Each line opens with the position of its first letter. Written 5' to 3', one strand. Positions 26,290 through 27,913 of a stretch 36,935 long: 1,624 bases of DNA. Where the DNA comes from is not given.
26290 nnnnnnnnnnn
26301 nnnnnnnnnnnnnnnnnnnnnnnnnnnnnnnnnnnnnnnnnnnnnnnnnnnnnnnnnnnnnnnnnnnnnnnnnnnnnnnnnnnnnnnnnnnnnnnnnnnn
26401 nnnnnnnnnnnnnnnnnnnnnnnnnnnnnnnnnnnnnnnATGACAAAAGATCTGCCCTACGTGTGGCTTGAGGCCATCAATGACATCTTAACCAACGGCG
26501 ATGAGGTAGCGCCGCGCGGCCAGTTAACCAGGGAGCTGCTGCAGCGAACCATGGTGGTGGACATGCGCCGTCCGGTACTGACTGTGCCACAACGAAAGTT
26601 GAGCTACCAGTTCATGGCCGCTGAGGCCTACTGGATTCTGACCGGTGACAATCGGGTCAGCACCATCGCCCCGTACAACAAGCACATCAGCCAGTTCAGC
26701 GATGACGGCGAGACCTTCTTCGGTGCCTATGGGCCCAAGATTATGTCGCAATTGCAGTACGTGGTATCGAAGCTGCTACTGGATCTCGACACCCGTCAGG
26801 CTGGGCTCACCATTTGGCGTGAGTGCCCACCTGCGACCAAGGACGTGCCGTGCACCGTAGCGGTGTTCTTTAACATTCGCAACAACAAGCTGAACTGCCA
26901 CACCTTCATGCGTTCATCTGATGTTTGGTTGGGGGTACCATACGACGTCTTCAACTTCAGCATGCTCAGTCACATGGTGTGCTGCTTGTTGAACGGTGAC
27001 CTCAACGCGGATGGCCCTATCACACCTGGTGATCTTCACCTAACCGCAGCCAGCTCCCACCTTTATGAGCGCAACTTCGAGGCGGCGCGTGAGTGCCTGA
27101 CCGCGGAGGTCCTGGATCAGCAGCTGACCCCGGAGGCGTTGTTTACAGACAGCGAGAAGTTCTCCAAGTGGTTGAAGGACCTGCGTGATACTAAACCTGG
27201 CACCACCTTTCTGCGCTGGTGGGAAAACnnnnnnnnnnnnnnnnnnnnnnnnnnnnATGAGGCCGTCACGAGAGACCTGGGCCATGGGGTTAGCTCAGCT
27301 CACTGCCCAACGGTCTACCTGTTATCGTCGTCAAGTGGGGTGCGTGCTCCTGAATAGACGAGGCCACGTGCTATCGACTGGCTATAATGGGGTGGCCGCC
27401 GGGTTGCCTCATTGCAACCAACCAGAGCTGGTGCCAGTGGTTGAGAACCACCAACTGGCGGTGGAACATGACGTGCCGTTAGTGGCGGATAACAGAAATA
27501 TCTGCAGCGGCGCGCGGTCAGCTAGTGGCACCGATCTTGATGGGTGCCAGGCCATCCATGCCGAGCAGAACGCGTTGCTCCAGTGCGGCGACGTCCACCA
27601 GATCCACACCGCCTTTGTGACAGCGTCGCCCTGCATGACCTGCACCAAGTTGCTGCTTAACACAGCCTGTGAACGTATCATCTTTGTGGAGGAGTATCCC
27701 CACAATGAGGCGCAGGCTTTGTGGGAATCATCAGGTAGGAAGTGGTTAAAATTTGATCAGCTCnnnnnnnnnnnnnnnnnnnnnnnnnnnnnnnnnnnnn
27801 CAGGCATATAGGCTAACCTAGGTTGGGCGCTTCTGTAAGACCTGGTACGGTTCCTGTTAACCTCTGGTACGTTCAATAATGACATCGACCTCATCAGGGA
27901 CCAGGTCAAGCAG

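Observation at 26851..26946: The ThyA homolog carries Asp where thymidylate synthases have the uracil-specifying Asn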

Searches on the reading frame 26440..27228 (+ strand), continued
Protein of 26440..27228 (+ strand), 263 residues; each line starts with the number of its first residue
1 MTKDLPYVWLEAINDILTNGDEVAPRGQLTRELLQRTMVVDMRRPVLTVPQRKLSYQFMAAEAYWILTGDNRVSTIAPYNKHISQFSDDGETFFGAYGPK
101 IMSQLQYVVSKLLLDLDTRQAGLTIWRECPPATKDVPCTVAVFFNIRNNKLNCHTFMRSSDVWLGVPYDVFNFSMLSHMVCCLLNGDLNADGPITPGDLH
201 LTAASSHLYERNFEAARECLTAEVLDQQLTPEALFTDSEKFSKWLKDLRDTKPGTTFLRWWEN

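Call 14: get_annotated_region(hit=H3, flank=5000)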
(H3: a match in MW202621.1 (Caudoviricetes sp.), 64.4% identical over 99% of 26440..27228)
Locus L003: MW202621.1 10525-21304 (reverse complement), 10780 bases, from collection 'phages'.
description: Siphoviridae sp. isolate ctUtU524, complete genome.
organism: Caudoviricetes sp. (NCBI taxid 2832643)
taxonomy: Viruses; Duplodnaviria; Heunggongvirae; Uroviricota; Caudoviricetes
host: -; source: Manatee Spring; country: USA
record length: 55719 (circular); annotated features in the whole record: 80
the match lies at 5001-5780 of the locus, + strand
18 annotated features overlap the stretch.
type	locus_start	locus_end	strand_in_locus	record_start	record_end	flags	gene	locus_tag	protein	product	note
CDS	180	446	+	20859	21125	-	-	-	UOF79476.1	hypothetical protein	-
CDS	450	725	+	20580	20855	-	-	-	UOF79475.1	hypothetical protein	-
CDS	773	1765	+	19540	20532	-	-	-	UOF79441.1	phage/plasmid-like protein tigR03299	-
CDS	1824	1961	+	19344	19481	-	-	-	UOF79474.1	hypothetical protein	-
CDS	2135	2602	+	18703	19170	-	-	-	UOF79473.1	hypothetical protein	-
CDS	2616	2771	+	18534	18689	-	-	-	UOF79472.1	hypothetical protein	-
CDS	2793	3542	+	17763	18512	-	-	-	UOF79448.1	capping protein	-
CDS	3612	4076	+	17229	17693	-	-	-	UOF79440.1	ntP-ppase-like protein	-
CDS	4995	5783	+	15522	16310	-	-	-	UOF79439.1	pyrimidine hmase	-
CDS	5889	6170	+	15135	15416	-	-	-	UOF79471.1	hypothetical protein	-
CDS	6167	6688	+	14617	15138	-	-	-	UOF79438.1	deoxycytidylate deaminase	-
CDS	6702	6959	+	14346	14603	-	-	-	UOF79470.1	hypothetical protein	-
CDS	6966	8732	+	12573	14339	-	-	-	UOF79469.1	Zn-ribbon protein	-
CDS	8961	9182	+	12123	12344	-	-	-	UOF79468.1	hypothetical protein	-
CDS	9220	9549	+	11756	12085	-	-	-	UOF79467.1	regulatory protein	-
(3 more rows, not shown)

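Call 26: get_annotated_region(hit=H32, flank=200)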
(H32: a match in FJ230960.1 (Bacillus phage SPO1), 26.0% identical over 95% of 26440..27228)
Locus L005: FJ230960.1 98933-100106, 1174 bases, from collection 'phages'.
description: Bacillus phage SPO1, complete genome.
organism: Bacillus phage SPO1 (NCBI taxid 2884427)
taxonomy: Viruses; Duplodnaviria; Heunggongvirae; Uroviricota; Caudoviricetes; Herelleviridae; Spounavirinae; Okubovirus; Okubovirus SPO1
host: Bacillus subtilis; source: soil; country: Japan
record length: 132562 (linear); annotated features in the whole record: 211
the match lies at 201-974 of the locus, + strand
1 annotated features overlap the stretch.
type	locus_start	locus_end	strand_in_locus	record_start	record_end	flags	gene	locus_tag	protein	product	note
CDS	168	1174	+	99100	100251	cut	29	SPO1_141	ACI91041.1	gp29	dUMP hydroxymethylase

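Call 27: get_annotated_region(hit=H16, flank=4000)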
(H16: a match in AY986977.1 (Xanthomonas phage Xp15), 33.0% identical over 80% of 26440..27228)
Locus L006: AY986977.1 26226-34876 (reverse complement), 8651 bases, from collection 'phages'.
description: Xanthomonas campestris pv. pelargonii phage Xp15, complete genome.
organism: Xanthomonas phage Xp15 (NCBI taxid 322855)
taxonomy: Viruses; Duplodnaviria; Heunggongvirae; Uroviricota; Caudoviricetes; Alachuavirus; Alachuavirus Xp15
host: -; source: -; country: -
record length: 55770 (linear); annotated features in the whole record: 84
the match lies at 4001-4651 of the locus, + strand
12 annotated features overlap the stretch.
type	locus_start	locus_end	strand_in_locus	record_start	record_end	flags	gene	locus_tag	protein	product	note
CDS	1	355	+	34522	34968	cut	-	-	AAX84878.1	hypothetical protein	ZN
CDS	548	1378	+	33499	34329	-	-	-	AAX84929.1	hypothetical protein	ZM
CDS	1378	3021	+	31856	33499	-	-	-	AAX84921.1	putative cabamoyl transferase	-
CDS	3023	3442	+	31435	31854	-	-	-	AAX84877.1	hypothetical protein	ZK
CDS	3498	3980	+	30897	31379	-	-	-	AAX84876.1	putative DNA polymerase subunit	ZJ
CDS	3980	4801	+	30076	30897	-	-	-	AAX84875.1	putative thymidylate synthase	ZI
CDS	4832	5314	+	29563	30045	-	-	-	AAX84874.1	putative deoxycytidylate deaminase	ZH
CDS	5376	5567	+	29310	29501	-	-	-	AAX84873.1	hypothetical protein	ZG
CDS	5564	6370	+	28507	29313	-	-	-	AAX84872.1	putative DNA dependent DNA polymerase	ZF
CDS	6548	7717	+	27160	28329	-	-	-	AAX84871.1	possible DNA ligase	ZE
CDS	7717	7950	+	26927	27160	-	-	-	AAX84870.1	hypothetical protein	ZD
CDS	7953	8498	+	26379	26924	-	-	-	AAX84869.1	possible endodeoxyribonuclease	ZC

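Call 48: search_protein_representatives(protein=window:26440-27228:+)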
Query: 263 residues. Proteins with E-value up to 0.001 (for the whole library): 8586; up to 1e-10: 4001; up to 1e-30: 633. The best 150 are listed.
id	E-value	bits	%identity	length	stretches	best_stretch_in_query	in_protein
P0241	1.0e-94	333.2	60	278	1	8-263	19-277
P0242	6.3e-89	314.3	71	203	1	5-197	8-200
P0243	1.1e-86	306.9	57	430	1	8-262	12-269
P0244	4.7e-76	272.0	54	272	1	4-261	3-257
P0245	1.2e-74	267.4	60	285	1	8-222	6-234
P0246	4.2e-74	265.7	57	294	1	2-222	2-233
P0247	3.6e-73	262.6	53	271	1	1-242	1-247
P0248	5.4e-73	262.0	51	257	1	1-262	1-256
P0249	1.6e-72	260.4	55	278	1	5-231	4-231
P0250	2.7e-71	256.4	53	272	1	5-235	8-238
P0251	9.8e-69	248.0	55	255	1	9-228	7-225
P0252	3.2e-68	246.4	53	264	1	19-260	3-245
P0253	1.3e-67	244.4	53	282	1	8-221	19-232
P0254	2.5e-67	243.5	55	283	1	5-220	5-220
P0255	7.2e-67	241.9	57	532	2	5-139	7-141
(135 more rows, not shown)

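Call 49: predict_structure(alignment_id=A2)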
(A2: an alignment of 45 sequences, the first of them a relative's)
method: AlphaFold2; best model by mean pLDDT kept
length: 263 residues; sequences in the alignment: 45
mean_pLDDT: 90.0   pTM: 0.89
mean pLDDT of the five models: 90.0, 88.9, 88.3, 88.1, 87.6
residues with pLDDT >= 90: 185; 70-90: 59; 50-70: 19; < 50: 0
segments of 3 or more residues with pLDDT < 50: none
pLDDT, mean of each block of 10 residues (from residue 1): 86 97 93 95 96 92 91 88 81 79 93 91 75 65 95 93 93 97 84 93 94 97 93 95 94 90 87
secondary structure, 60 per line:
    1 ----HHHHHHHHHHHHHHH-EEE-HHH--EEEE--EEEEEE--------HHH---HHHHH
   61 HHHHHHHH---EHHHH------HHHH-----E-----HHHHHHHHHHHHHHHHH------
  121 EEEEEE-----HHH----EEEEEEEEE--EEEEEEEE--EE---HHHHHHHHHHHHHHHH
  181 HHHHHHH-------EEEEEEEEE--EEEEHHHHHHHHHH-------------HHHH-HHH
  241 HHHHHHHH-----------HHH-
elements in order: H5-19 E21-23 E30-33 E36-41 H56-68 H73-76 H83-86 H98-114 E121-126 E139-147 E150-157 H165-187 E195-203 E206-209 H210-219 H233-236 H238-248

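Call 54: fold_search(model_id=the predicted structure, library=pdb)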
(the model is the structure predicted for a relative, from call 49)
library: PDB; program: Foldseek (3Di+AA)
matches with E <= 10: 802; with E <= 0.001: 396
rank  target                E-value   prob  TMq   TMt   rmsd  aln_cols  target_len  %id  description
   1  5jp9_B                2.3e-19  1.00  0.79  0.66   3.0       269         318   29  Crystal Structure of cytidine monophosphate hydroxymethylase MilA with dCMP (released 2017-03-15)
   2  5jnh_B                2.8e-19  1.00  0.80  0.67   2.8       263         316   29  Crystal Structure of cytidine monophosphate hydroxymethylase MilA (released 2017-01-25)
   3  5jnh_A                3.6e-19  1.00  0.80  0.67   2.8       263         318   30  Crystal Structure of cytidine monophosphate hydroxymethylase MilA (released 2017-01-25)
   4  5b6d_A                5.1e-19  1.00  0.79  0.67   3.1       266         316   29  Crystal Structure of cytidine monophosphate hydroxymethylase MilA with CMP (released 2017-01-25)
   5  5b6e_A                5.4e-19  1.00  0.79  0.66   3.0       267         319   29  Crystal Structure of cytidine monophosphate hydroxymethylase MilA with hmCMP (released 2017-01-25)
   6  5b6d_B                9.6e-19  1.00  0.79  0.67   3.1       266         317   29  Crystal Structure of cytidine monophosphate hydroxymethylase MilA with CMP (released 2017-01-25)
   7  5b6e_B                1.1e-18  1.00  0.80  0.67   2.9       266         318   29  Crystal Structure of cytidine monophosphate hydroxymethylase MilA with hmCMP (released 2017-01-25)
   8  4foa_A                1.1e-15  1.00  0.71  0.72   4.4       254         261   21  Crystal Structure of the Mtb ThyA in Complex with 5-fluoro-dUMP (released 2013-08-07)
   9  1nce_A                1.8e-15  1.00  0.70  0.70   4.0       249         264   20  Crystal structure of a ternary complex of E. coli thymidylate synthase D169C with dUMP and the antifolate CB3717 (released 2002-12-25)
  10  5j7w_B                1.9e-15  1.00  0.69  0.67   3.6       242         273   22  Enterococcus faecalis thymidylate synthase complex with methotrexate (released 2016-09-28)
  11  1ffl                  2.4e-15  1.00  0.70  0.70   4.0       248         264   21  CRYSTAL STRUCTURE OF THE APO-THYMIDYLATE SYNTHASE R166Q MUTANT (released 2000-07-28)
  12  7cc8_B                2.9e-15  1.00  0.71  0.67   5.2       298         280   19  Crystal structure of White Spot Syndrome Virus Thymidylate Synthase - Apo form (released 2020-11-25)
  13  3tms                  3.2e-15  1.00  0.70  0.70   4.1       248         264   22  PLASTIC ADAPTATION TOWARD MUTATIONS IN PROTEINS: STRUCTURAL COMPARISON OF THYMIDYLATE SYNTHASES (released 1991-10-15)
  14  7xyk_C                3.2e-15  1.00  0.69  0.64   5.6       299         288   19  Structure of WSSV thymidylate synthase in complex with dUMP and raltitrexed (released 2023-06-07)
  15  7cc8_A                3.4e-15  1.00  0.70  0.63   4.8       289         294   20  Crystal structure of White Spot Syndrome Virus Thymidylate Synthase - Apo form (released 2020-11-25)
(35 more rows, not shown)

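Call 61: find_encoding_contigs(protein=P0107, flank=6000, max_places=2)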
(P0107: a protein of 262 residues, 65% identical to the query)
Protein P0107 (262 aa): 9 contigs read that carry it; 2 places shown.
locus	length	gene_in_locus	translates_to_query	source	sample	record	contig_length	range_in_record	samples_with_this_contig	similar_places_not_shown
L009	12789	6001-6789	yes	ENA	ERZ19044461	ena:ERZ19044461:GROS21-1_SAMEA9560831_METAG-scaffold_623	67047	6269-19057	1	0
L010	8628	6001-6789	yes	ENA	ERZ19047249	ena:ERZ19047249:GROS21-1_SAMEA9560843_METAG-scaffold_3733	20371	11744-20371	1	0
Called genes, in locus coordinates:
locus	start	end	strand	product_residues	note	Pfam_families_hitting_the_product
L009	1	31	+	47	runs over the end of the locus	-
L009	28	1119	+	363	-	PF00145:DNA_methylase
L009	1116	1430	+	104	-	-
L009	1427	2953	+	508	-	PF00176:SNF2-rel_dom, PF00270:DEAD (weak), PF04851:ResIII, PF00271:Helicase_C (weak)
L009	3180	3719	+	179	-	-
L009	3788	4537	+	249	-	PF13489:Methyltransf_23, PF13847:Methyltransf_31 (weak), PF08241:Methyltransf_11, PF08242:Methyltransf_12, PF13649:Methyltransf_25 (weak)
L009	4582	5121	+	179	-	PF01503:PRA-PH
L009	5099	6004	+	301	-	-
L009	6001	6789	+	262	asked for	PF00303:Thymidylat_synt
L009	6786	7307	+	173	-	PF00383:dCMP_cyt_deam_1, PF14437:MafB19-deam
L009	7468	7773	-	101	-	PF23148:Gp77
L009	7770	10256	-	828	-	-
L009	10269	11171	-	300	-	-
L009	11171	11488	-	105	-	-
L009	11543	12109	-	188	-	-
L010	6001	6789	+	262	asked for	PF00303:Thymidylat_synt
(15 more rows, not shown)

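Call 62: find_encoding_contigs(protein=P0030, flank=6000, max_places=2)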
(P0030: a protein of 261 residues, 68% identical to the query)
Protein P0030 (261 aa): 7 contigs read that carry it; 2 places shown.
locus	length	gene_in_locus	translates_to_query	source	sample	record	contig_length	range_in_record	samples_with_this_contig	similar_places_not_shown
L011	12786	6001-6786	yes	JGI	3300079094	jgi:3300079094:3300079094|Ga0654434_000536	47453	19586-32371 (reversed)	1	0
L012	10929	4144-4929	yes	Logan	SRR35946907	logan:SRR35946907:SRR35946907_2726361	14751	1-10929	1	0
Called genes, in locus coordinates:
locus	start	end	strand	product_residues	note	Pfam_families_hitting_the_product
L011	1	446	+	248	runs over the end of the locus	PF12705:PDDEXK_1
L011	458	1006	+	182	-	PF16473:Rv2179c-like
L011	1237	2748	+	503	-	PF00176:SNF2-rel_dom, PF00271:Helicase_C (weak)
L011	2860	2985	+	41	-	-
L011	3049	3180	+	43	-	-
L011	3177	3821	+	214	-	-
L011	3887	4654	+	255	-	PF13489:Methyltransf_23, PF13847:Methyltransf_31, PF08241:Methyltransf_11, PF08242:Methyltransf_12, PF13649:Methyltransf_25 (weak)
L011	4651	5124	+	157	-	PF01503:PRA-PH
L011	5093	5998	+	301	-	-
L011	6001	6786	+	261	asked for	PF00303:Thymidylat_synt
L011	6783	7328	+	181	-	PF00383:dCMP_cyt_deam_1, PF14437:MafB19-deam (weak)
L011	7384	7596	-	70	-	-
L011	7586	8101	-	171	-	-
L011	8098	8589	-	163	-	PF00959:Phage_lysozyme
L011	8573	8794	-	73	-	PF25612:DUF7940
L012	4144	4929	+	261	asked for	PF00303:Thymidylat_synt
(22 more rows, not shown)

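Call 63: get_annotated_region(hit=H7, flank=5000)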
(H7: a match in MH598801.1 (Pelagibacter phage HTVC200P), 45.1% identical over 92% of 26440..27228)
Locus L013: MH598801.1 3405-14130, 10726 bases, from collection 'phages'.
description: Pelagibacter phage HTVC200P, complete genome.
organism: Pelagibacter phage HTVC200P (NCBI taxid 2283023)
taxonomy: Viruses; Duplodnaviria; Heunggongvirae; Uroviricota; Caudoviricetes; Autographiviridae; Votkovvirus
host: Candidatus Pelagibacter sp. FZCC0015; source: seawater; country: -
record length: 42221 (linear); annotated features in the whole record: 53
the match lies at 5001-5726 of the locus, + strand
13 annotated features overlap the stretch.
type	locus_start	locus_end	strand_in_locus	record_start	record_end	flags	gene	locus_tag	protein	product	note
CDS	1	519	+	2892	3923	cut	-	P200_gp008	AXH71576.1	integrase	-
CDS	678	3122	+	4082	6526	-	-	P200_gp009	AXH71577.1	RNA polymerase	-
CDS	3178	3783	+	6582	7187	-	-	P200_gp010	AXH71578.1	single-stranded DNA-binding protein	-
CDS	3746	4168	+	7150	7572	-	-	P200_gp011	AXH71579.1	endodeoxyribonuclease I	-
CDS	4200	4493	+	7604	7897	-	-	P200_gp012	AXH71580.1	N-acetylmuramoyl-L-alanine amidase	-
CDS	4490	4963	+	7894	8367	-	-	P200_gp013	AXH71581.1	hypothetical protein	-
CDS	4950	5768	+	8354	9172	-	-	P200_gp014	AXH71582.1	thymidylate synthase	-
CDS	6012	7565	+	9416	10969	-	-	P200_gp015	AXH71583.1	DNA primase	-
CDS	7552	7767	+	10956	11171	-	-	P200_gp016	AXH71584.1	hypothetical protein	-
CDS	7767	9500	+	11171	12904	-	-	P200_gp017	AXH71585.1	DNA polymerase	-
CDS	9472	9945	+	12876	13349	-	-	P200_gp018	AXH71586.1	hypothetical protein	-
CDS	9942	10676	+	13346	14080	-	-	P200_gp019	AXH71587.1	exonuclease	-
CDS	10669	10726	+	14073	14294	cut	-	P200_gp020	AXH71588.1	hypothetical protein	-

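Call 64: get_annotated_region(hit=H9, flank=5000)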
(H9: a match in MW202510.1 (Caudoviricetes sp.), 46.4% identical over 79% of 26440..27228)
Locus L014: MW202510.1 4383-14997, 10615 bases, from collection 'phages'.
description: Podoviridae sp. isolate ct3Et533, complete genome.
organism: Caudoviricetes sp. (NCBI taxid 2832643)
taxonomy: Viruses; Duplodnaviria; Heunggongvirae; Uroviricota; Caudoviricetes
host: -; source: Manatee Spring; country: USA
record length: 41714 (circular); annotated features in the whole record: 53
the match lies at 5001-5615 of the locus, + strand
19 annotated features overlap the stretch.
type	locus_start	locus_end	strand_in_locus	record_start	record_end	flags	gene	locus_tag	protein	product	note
CDS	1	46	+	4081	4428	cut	-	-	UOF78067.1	hypothetical protein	-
CDS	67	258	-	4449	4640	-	-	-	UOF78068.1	hypothetical protein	-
CDS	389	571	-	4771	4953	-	-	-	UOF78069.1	hypothetical protein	-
CDS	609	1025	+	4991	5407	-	-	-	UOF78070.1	hypothetical protein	-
CDS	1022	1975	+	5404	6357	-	-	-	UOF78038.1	ligase-like protein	-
CDS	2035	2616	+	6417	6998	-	-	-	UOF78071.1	mafG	-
CDS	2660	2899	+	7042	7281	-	-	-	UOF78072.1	hypothetical protein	-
CDS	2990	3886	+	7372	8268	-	-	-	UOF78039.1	methyltransferase domain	-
CDS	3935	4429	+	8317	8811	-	-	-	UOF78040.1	ntP-ppase-like protein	-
CDS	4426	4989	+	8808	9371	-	-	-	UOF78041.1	thymidylate kinase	-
CDS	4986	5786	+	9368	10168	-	-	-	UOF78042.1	pyrimidine hmase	-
CDS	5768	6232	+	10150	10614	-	-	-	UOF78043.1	deoxycytidylate deaminase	-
CDS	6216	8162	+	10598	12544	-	-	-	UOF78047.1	DNA polymerase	-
CDS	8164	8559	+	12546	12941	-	-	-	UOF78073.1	vrR-nuC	-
CDS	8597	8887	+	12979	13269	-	-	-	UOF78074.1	hypothetical protein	-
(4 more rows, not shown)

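Call 75: find_related_loci(query=A2, collection=viral_contigs, flank=7000)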
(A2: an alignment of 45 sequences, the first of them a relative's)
Query A2 (263 aa) in viral_contigs; peptide patterns used: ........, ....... (x = any residue, [..] = any of these).
302 stretches matched a pattern; 225 encode a relative of the query (tblastn E <= 1e-3); the best 80 are kept; 80 distinct loci.
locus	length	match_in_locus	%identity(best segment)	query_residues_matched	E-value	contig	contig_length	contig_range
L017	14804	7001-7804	71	1-262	2e-123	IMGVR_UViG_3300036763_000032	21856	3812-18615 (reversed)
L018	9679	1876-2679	71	1-262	2e-123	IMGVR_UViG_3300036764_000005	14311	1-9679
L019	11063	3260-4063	71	1-262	2e-123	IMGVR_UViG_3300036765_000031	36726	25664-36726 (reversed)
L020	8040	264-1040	69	4-263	4e-120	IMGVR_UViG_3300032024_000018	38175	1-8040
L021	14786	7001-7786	68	1-263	2e-119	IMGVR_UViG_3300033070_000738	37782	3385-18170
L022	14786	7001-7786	68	1-263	2e-119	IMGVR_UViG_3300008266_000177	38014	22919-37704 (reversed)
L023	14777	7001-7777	69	4-263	5e-119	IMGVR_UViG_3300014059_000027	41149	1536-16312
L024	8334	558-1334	68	3-262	5e-119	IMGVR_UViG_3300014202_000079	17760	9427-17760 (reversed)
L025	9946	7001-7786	67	1-263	1e-118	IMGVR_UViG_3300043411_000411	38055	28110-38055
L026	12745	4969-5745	68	3-262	2e-118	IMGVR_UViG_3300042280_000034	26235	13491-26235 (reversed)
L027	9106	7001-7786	68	1-263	3e-118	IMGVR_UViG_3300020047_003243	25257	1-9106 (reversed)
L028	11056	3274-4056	67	1-262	2e-117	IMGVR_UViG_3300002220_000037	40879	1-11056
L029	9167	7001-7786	67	1-263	2e-117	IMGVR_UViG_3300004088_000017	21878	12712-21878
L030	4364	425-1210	67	1-263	1e-118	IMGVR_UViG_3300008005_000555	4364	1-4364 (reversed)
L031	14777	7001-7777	68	4-263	4e-117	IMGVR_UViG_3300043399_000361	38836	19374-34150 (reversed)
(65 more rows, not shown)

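Call 78: search_protein_families(library=ncbifam, proteins=[window:26440-27228:+], max_evalue=0.01)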
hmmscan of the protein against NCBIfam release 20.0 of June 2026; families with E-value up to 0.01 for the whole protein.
window:26440-27228:+ (263 aa): 7 families
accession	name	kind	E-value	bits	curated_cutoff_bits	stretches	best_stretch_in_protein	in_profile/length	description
TIGR03283.1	thy_syn_methano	equivalog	2.4e-17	63.1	174.55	1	6-214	9-199/201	thymidylate synthase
TIGR03284.1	thym_sym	equivalog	4.9e-17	62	108.35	1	100-226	139-258/296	thymidylate synthase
NF002497.0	PRK01827.1-3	equivalog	7.6e-17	61.5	327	1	9-225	4-225/264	thymidylate synthase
NF002499.0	PRK01827.1-5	equivalog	1.7e-15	56.9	405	1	9-235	4-240/264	thymidylate synthase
NF002496.0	PRK01827.1-2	equivalog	3.4e-15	55.9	325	1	100-224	161-278/318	thymidylate synthase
NF002495.0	PRK01827.1-1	equivalog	8.8e-08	32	327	1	36-234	43-244/279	thymidylate synthase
NF002498.0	PRK01827.1-4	equivalog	0.0042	16.5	427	1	101-218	122-232/283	thymidylate synthase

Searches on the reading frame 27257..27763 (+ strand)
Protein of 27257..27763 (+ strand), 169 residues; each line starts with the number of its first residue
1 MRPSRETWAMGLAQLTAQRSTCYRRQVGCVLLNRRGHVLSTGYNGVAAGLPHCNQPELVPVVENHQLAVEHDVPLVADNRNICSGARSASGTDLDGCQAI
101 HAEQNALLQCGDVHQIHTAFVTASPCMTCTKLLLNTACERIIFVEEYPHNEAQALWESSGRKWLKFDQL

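Call 3: search_protein_families(library=pfam, proteins=[window:27257-27763:+], max_evalue=0.01)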
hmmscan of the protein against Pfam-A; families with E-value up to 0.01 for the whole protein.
window:27257-27763:+ (169 aa): 2 families
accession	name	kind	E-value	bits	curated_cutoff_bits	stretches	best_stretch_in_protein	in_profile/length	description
PF00383.29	dCMP_cyt_deam_1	-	2e-18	66.6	25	1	6-144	4-101/102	Cytidine and deoxycytidylate deaminase zinc-binding region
PF14437.12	MafB19-deam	-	1.2e-06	28.9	27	1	5-149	3-105/142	MafB19-like deaminase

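Call 9: search_protein_families(library=phrogs, proteins=[window:27257-27763:+], max_evalue=0.00001)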
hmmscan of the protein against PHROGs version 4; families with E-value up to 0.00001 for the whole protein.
window:27257-27763:+ (169 aa): 7 families
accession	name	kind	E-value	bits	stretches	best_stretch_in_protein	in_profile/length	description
phrog_174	-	DNA, RNA and nucleotide metabolism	6.4e-37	129.1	1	1-159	112-240/384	dCMP deaminase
phrog_2369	-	DNA, RNA and nucleotide metabolism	1.4e-22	81.7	1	1-153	1-133/195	dCMP deaminase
phrog_9198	-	unknown function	4.1e-10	40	0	97-158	383-448/531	-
phrog_18355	-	DNA, RNA and nucleotide metabolism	1.2e-08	35.9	1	99-145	2-49/52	deoxycytidinylate deaminase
phrog_8118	-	unknown function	3e-08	33.8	0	97-149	475-531/577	-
phrog_20648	-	DNA, RNA and nucleotide metabolism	4.6e-08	33.6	0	81-151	54-125/311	dCMP deaminase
phrog_20806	-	DNA, RNA and nucleotide metabolism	3.4e-07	31.5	1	96-143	13-61/97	deoxycytidinylate deaminase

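Call 78: search_protein_families(library=ncbifam, proteins=[window:27257-27763:+], max_evalue=0.01)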
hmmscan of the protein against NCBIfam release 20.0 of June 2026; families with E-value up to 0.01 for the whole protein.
window:27257-27763:+ (169 aa): 5 families
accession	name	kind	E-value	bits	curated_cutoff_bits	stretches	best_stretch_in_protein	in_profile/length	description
NF041025.1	antiphage_deaminase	equivalog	1e-20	74.1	400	2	99-159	337-401/437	anti-phage dCTP deaminase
TIGR02571.1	ComEB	equivalog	1.9e-17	63.6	219.45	2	96-155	64-125/151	ComE operon protein 2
TIGR00326.1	eubact_ribD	equivalog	0.00025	20.4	156.35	0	100-142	43-91/343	bifunctional diaminohydroxyphosphoribosylaminopyrimidine deaminase/5-amino-6-(5-phosphoribosylamino)uracil reductase RibD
NF008052.0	PRK10786.1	equivalog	0.0024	16.6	500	0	100-128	49-77/367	bifunctional diaminohydroxyphosphoribosylaminopyrimidine deaminase/5-amino-6-(5-phosphoribosylamino)uracil reductase RibD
NF008113.2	PRK10860.1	equivalog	0.0059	16.4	150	0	75-144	33-104/165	tRNA adenosine(34) deaminase TadA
